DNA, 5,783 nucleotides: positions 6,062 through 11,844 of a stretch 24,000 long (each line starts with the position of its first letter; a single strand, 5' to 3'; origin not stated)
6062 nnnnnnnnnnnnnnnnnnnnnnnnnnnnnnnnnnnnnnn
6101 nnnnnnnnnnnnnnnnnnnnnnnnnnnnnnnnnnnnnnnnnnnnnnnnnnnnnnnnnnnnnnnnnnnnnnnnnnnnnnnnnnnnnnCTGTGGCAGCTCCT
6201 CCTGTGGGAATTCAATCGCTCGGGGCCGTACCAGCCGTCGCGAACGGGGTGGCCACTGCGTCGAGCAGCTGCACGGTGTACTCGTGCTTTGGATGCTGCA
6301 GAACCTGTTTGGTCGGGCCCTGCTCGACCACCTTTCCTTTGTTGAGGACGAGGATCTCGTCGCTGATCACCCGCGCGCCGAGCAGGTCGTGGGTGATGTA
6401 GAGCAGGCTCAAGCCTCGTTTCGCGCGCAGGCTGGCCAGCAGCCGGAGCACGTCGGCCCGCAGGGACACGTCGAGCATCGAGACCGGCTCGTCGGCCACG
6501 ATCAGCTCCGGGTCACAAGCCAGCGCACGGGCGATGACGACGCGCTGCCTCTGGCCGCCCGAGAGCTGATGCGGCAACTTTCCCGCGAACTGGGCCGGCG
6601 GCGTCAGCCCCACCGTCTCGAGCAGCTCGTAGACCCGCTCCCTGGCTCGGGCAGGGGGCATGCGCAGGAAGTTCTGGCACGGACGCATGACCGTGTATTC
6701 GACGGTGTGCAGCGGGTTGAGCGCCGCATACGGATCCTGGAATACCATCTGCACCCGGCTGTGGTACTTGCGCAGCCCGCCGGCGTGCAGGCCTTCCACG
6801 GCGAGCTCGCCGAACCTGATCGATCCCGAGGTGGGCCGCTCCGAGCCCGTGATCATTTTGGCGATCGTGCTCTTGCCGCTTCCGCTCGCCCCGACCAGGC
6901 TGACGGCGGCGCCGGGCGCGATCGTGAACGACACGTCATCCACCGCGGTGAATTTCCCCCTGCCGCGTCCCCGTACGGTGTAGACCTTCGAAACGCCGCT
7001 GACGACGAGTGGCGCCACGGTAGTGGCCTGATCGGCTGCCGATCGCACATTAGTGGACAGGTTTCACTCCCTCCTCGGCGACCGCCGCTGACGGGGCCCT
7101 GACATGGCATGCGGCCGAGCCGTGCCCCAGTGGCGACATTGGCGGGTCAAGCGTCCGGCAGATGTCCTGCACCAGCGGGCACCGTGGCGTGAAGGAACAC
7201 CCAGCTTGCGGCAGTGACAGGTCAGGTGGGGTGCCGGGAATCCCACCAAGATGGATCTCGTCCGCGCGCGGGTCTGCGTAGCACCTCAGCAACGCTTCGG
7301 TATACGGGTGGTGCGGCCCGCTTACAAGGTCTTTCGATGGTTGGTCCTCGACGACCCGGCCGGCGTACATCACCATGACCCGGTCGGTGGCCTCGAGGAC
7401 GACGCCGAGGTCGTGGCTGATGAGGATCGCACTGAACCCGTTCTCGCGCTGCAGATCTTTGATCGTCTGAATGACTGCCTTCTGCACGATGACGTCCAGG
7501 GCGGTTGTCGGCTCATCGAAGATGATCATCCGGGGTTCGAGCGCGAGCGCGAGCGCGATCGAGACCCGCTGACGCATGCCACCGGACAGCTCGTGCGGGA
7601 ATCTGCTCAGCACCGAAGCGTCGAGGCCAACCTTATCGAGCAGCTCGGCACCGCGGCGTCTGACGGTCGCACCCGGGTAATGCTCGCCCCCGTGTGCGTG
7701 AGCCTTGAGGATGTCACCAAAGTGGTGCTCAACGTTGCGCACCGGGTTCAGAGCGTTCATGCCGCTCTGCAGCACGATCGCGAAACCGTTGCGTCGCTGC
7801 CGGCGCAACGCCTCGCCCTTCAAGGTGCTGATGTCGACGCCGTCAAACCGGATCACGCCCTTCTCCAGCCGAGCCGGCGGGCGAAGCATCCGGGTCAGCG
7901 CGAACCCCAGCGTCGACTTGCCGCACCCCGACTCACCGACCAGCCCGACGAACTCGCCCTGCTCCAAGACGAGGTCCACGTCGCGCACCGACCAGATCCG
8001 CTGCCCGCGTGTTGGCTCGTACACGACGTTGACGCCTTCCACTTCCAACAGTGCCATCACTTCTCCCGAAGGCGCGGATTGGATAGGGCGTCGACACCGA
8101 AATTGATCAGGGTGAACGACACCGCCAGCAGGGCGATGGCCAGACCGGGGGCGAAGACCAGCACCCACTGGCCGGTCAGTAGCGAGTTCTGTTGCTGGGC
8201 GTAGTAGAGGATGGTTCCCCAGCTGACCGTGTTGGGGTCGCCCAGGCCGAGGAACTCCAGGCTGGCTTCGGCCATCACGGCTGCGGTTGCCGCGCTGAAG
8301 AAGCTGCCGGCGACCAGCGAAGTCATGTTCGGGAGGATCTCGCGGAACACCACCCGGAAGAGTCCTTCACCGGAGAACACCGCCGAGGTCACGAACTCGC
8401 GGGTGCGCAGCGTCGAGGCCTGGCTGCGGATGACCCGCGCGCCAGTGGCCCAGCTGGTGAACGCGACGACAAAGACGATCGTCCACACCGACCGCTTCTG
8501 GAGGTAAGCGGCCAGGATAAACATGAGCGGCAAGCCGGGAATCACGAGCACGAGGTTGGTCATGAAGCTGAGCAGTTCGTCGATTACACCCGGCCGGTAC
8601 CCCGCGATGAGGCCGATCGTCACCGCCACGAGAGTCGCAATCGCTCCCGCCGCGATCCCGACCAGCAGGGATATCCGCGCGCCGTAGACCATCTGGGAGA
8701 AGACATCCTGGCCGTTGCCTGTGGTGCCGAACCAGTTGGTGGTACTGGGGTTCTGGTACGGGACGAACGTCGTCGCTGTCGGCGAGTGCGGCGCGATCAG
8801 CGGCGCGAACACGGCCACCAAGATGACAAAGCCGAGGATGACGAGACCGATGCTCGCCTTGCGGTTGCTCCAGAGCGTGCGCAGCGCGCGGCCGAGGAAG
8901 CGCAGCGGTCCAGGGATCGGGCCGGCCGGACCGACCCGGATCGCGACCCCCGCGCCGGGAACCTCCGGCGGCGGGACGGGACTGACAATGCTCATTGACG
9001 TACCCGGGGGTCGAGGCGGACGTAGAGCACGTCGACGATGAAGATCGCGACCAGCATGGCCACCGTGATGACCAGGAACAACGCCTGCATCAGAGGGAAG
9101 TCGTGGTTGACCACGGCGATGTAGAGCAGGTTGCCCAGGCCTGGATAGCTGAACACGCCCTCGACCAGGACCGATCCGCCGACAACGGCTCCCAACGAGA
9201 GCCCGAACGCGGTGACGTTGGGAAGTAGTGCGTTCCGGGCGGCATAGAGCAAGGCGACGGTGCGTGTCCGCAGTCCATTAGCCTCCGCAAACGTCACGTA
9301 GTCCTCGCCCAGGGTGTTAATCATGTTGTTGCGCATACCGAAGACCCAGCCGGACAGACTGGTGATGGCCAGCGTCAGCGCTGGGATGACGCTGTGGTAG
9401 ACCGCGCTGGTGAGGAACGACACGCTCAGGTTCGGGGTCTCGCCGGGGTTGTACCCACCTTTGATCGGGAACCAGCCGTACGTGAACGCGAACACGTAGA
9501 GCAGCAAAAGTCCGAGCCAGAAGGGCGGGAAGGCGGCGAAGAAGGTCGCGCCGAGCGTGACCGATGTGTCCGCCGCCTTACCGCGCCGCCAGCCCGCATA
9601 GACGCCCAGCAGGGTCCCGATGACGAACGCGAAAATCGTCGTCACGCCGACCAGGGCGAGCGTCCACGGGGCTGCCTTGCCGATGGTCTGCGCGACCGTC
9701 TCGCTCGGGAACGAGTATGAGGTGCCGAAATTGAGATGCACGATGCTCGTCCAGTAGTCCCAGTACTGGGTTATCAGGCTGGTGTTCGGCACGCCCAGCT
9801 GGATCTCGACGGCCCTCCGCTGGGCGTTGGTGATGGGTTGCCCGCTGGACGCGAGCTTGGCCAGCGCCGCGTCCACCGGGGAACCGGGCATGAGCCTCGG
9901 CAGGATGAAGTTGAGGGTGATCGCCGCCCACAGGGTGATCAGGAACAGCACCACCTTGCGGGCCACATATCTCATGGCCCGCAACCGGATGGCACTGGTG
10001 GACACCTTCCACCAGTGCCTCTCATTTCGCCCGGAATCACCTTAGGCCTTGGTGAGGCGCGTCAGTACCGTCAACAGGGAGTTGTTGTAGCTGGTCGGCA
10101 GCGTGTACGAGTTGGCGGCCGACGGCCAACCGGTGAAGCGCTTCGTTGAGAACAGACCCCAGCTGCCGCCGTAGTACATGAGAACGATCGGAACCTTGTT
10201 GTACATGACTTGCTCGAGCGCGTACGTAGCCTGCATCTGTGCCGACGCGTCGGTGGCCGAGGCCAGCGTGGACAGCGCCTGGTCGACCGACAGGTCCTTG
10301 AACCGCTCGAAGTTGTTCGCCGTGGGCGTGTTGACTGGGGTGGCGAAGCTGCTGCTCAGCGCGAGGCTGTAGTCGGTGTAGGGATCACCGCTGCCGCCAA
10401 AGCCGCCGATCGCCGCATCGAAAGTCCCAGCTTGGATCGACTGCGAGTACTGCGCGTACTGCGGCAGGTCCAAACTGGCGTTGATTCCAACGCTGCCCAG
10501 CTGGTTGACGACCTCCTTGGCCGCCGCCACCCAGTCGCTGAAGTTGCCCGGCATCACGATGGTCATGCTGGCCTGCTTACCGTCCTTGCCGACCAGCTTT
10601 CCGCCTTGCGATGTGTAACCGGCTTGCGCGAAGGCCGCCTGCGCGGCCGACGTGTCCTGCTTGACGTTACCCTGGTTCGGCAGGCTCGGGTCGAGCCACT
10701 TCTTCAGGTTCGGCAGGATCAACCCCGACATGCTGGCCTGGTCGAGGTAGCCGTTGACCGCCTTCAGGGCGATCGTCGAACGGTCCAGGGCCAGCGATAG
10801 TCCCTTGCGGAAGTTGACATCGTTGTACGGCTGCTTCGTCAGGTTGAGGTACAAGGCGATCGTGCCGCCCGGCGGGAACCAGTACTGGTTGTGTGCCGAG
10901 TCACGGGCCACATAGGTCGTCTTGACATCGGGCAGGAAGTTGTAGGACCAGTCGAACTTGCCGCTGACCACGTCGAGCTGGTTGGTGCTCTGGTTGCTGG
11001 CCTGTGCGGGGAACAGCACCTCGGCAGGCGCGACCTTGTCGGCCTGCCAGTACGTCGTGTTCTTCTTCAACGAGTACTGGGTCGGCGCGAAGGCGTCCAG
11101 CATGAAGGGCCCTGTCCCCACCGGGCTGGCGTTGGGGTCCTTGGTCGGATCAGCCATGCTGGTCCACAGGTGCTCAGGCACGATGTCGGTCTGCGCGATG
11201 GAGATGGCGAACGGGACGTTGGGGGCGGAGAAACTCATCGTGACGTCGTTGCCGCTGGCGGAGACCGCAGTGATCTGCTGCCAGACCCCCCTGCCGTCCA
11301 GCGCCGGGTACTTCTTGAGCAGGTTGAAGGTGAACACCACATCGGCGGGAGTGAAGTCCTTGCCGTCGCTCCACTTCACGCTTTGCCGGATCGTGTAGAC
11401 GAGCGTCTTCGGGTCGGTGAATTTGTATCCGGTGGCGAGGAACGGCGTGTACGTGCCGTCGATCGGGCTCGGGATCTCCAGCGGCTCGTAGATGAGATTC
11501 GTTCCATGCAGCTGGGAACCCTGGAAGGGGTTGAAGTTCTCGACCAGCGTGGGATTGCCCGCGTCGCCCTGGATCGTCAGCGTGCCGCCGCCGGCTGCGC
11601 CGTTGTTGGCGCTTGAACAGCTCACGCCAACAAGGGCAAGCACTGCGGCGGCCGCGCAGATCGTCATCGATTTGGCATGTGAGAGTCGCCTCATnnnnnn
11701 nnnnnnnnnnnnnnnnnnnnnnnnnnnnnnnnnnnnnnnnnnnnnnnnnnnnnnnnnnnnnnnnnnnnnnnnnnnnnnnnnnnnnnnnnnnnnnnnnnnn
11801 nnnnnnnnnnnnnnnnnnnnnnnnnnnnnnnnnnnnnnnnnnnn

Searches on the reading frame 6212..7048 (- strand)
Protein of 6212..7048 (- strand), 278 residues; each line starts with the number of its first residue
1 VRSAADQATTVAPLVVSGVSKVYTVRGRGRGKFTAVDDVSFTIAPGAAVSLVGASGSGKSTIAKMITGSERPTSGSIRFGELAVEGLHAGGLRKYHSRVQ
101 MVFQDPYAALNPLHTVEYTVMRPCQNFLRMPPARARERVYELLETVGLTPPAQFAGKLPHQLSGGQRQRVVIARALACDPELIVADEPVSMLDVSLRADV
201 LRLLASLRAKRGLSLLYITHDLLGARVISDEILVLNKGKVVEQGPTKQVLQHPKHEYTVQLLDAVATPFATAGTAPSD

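Call 12: search_protein_families(library=pfam, proteins=[window:6212-7048:-], max_evalue=0.001)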
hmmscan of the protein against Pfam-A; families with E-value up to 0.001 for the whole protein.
window:6212-7048:- (278 aa): 3 families
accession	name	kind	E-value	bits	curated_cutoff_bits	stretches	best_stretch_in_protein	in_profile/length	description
PF00005.33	ABC_tran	-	3.5e-33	115.5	25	1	37-189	2-136/137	ABC transporter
PF08352.17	oligo_HPY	-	0.00021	22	27.1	1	241-268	1-28/65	Oligopeptide/dipeptide transporter, C-terminal region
PF13304.12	AAA_21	-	0.00091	19.8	27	0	163-222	239-300/304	AAA domain, putative AbiEii toxin, Type IV TA system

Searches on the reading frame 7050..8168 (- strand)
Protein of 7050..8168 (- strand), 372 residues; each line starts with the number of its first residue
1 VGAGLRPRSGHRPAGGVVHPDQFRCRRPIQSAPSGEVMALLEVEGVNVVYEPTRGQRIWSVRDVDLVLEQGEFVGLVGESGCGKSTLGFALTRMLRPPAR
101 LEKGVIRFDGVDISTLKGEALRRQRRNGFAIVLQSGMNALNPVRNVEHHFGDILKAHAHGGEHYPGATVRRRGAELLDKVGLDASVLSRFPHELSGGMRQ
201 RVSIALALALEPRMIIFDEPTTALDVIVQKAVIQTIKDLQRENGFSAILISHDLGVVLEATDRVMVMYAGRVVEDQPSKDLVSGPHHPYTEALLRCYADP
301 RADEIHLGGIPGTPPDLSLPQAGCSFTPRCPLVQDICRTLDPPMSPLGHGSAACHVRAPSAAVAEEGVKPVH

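Call 12: search_protein_families(library=pfam, proteins=[window:7050-8168:-], max_evalue=0.001)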
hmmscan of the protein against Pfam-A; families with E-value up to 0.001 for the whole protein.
window:7050-8168:- (372 aa): 4 families
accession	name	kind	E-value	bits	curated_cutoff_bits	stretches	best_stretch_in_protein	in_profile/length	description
PF00005.33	ABC_tran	-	4.5e-26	92.5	25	1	62-222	2-137/137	ABC transporter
PF08352.17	oligo_HPY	-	5.1e-16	59.3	27.1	1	273-337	1-65/65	Oligopeptide/dipeptide transporter, C-terminal region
PF13304.12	AAA_21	-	5.5e-07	30.4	27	1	192-256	236-302/304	AAA domain, putative AbiEii toxin, Type IV TA system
PF02463.25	SMC_N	-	5.6e-06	26.4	40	1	185-267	135-211/220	RecF/RecN/SMC N terminal domain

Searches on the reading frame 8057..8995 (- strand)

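Call 12: search_protein_families(library=pfam, proteins=[window:8057-8995:-], max_evalue=0.001)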
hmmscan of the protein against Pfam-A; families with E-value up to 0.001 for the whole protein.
window:8057-8995:- (312 aa): 2 families
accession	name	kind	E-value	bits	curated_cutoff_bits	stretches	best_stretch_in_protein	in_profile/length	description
PF00528.27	BPD_transp_1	-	2.6e-18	66.9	26.4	1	124-310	1-183/184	Binding-protein-dependent transport system inner membrane component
PF12911.12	OppC_N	-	2e-11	44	23.9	1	33-78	2-46/53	N-terminal TM domain of oligopeptide transport permease C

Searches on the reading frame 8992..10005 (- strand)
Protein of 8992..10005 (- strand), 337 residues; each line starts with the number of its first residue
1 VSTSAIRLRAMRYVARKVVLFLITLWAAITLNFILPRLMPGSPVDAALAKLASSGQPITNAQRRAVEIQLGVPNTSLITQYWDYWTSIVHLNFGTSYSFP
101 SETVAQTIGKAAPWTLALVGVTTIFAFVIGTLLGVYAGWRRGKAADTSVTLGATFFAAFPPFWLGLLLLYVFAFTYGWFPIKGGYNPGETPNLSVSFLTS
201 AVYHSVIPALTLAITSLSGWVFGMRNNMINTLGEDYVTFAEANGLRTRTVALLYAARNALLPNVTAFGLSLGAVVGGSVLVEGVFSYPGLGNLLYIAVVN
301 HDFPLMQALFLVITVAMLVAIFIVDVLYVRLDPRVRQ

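Call 12: search_protein_families(library=pfam, proteins=[window:8992-10005:-], max_evalue=0.001)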
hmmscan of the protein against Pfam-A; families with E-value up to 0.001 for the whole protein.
window:8992-10005:- (337 aa): 1 family
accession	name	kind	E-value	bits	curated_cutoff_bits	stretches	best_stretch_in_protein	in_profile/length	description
PF00528.27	BPD_transp_1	-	1.8e-38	132.6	26.4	1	130-337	1-184/184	Binding-protein-dependent transport system inner membrane component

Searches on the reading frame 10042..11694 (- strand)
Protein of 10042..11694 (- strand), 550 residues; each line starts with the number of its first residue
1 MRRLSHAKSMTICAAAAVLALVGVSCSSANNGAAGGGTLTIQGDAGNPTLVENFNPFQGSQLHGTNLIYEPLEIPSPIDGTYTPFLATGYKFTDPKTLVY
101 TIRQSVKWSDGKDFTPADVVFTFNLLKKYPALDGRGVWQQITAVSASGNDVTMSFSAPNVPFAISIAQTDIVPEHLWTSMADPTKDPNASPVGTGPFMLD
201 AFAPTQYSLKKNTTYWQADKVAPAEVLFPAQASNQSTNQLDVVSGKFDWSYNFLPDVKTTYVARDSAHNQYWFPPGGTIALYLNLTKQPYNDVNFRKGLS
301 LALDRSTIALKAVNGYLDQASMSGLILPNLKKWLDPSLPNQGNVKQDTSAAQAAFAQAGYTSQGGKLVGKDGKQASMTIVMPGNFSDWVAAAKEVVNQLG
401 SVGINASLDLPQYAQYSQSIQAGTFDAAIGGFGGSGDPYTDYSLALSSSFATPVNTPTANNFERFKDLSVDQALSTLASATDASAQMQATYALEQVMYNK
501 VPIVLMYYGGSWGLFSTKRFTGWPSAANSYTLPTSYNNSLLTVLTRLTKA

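Call 36: search_protein_families(library=ncbifam, proteins=[window:10042-11694:-], max_evalue=0.001)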
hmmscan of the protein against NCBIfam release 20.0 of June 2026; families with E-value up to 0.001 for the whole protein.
window:10042-11694:- (550 aa): 10 families
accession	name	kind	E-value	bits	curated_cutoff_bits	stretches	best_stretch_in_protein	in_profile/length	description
NF045468.1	Opp5A_nikA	equivalog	1.2e-23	83.4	600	1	81-380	56-337/488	nickel ABC transporter substrate-binding protein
TIGR02294.1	nickel_nikA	equivalog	3.2e-22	78.7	393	1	55-488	20-453/501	nickel ABC transporter substrate-binding protein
NF011684.0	PRK15104.1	equivalog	1.4e-15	57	947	1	170-509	191-511/543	oligopeptide ABC transporter substrate-binding protein OppA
NF045467.1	Opp4A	equivalog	1.1e-13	50.3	650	2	82-127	79-124/556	oligopeptide ABC transporter substrate-binding protein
NF047575.1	opine_bind_CntA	exception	3.2e-08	32.6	800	1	49-218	45-218/535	staphylopine-dependent metal ABC transporter substrate-binding lipoprotein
NF011942.0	PRK15413.1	equivalog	7.3e-08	31.5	594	1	86-504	75-478/512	glutathione ABC transporter substrate-binding protein GsiB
NF007287.0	PRK09755.1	equivalog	9.9e-08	31.2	1098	1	151-509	167-503/535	ABC transporter substrate-binding protein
NF011689.0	PRK15109.1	equivalog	3.6e-07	29.2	560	1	184-329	205-345/547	ABC transporter substrate-binding protein SapA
NF043070.1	DppA_dipep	equivalog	1.2e-06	27.4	1005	1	87-504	79-501/535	dipeptide ABC transporter periplasmic-binding protein DppA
TIGR04028.1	SBP_KPN_01854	hypoth_equivalog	0.0001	21.1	468.5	0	342-501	313-472/509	TIGR04028 family ABC transporter substrate-binding protein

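Call 72: find_homologous_proteins(query=window:10042-11694:-, max_evalue=1e-20)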
Query window:10042-11694:- (550 aa): 4282 proteins with E <= 1e-20 among 8000 candidates; the best 120 are listed.
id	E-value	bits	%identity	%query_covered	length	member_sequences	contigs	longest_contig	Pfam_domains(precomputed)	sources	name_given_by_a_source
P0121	0.0e+0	1212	97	100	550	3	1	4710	PF00496.28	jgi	-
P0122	0.0e+0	1205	97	100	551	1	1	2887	PF00496.28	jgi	jgi:peptide/nickel transport system substrate-binding protein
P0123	0.0e+0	1171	94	100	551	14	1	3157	PF00496.28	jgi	jgi:peptide/nickel transport system substrate-binding protein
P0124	0.0e+0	1159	94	100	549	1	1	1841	PF00496.28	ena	-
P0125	0.0e+0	1154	93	100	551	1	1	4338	PF00496.28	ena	-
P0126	0.0e+0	1149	93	100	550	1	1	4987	PF00496.28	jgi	-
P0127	0.0e+0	1149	93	100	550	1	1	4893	PF00496.28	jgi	jgi:peptide/nickel transport system substrate-binding protein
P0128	0.0e+0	1146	93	100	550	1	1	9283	PF00496.28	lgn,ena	-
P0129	0.0e+0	1145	93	100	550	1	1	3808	PF00496.28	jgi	-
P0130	0.0e+0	1144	92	100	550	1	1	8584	PF00496.28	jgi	-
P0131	0.0e+0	1144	93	100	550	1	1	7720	PF00496.28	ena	-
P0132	0.0e+0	1143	91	100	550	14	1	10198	PF00496.28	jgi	-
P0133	0.0e+0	1142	92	100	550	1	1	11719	PF00496.28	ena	-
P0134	0.0e+0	1134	91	100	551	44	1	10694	PF00496.28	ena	-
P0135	0.0e+0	1132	93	98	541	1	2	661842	PF00496.28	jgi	jgi:peptide/nickel transport system substrate-binding protein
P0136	0.0e+0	1131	93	98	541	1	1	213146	PF00496.28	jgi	jgi:peptide/nickel transport system substrate-binding protein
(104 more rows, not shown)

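Call 73: find_encoding_contigs(protein=P0135, flank=10000, max_places=2)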
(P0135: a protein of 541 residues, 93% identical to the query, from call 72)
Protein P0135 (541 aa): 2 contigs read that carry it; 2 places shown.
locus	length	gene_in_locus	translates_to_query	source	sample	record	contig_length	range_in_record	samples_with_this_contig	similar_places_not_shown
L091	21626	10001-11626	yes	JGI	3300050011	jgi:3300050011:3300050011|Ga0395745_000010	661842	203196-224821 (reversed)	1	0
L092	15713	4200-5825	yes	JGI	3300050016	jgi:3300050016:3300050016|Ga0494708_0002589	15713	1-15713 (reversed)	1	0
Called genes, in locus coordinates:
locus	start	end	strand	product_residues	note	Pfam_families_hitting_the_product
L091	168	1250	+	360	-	PF13676:TIR_2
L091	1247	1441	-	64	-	-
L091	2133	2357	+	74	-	-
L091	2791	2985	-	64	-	-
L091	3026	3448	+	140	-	PF04542:Sigma70_r2, PF08281:Sigma70_r4_2, PF04545:Sigma70_r4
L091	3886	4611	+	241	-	-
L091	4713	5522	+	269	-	PF13489:Methyltransf_23 (faint), PF01209:Ubie_methyltran, PF08241:Methyltransf_11, PF08242:Methyltransf_12, PF13649:Methyltransf_25, PF13847:Methyltransf_31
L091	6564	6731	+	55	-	PF05532:CsbD (weak)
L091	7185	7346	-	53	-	-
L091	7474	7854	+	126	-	PF02325:CCB3_YggT (weak)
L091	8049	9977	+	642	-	PF01229:Glyco_hydro_39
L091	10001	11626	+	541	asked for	PF00496:SBP_bac_5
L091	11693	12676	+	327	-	PF00528:BPD_transp_1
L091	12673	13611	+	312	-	PF12911:OppC_N, PF00528:BPD_transp_1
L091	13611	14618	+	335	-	PF00005:ABC_tran, PF02463:SMC_N (faint), PF13304:AAA_21 (faint), PF08352:oligo_HPY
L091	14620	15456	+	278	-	PF00005:ABC_tran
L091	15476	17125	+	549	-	PF11329:DUF3131 (weak), PF10091:Glycoamylase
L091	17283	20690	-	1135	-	PF21958:SOGP_N, PF21250:SOGP_2nd, PF17167:Glyco_hydro_94, PF21270:SOGP_4th (weak)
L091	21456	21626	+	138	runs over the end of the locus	PF13686:DrsE_2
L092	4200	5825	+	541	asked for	PF00496:SBP_bac_5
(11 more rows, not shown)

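Call 74: find_encoding_contigs(protein=P0136, flank=10000, max_places=2)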
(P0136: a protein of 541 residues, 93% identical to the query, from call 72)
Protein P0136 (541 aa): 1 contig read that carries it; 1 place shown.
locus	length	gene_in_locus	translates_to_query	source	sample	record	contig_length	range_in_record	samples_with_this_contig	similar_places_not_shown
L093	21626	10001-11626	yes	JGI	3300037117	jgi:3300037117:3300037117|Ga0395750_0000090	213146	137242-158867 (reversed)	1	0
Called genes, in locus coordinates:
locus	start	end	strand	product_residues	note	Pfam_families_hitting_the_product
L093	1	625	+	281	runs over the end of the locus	PF18863:AbiJ_NTD4 (weak)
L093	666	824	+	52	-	-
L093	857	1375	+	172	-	-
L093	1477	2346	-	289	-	-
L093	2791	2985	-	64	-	-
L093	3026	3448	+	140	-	PF04542:Sigma70_r2, PF08281:Sigma70_r4_2, PF04545:Sigma70_r4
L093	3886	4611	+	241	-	-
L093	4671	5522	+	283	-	PF13489:Methyltransf_23 (faint), PF01209:Ubie_methyltran, PF13847:Methyltransf_31, PF08241:Methyltransf_11, PF08242:Methyltransf_12, PF13649:Methyltransf_25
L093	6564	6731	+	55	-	PF05532:CsbD (weak)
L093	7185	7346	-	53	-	-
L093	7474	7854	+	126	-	PF02325:CCB3_YggT (weak)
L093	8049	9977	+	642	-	PF01229:Glyco_hydro_39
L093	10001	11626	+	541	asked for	PF00496:SBP_bac_5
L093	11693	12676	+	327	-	PF00528:BPD_transp_1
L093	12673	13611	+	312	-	PF12911:OppC_N, PF00528:BPD_transp_1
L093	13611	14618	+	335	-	PF00005:ABC_tran, PF02463:SMC_N (faint), PF13304:AAA_21 (faint), PF08352:oligo_HPY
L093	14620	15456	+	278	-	PF00005:ABC_tran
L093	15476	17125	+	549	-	PF11329:DUF3131 (weak), PF10091:Glycoamylase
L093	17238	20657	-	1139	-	PF21958:SOGP_N, PF21250:SOGP_2nd, PF17167:Glyco_hydro_94 (weak), PF21270:SOGP_4th (weak)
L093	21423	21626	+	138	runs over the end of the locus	PF13686:DrsE_2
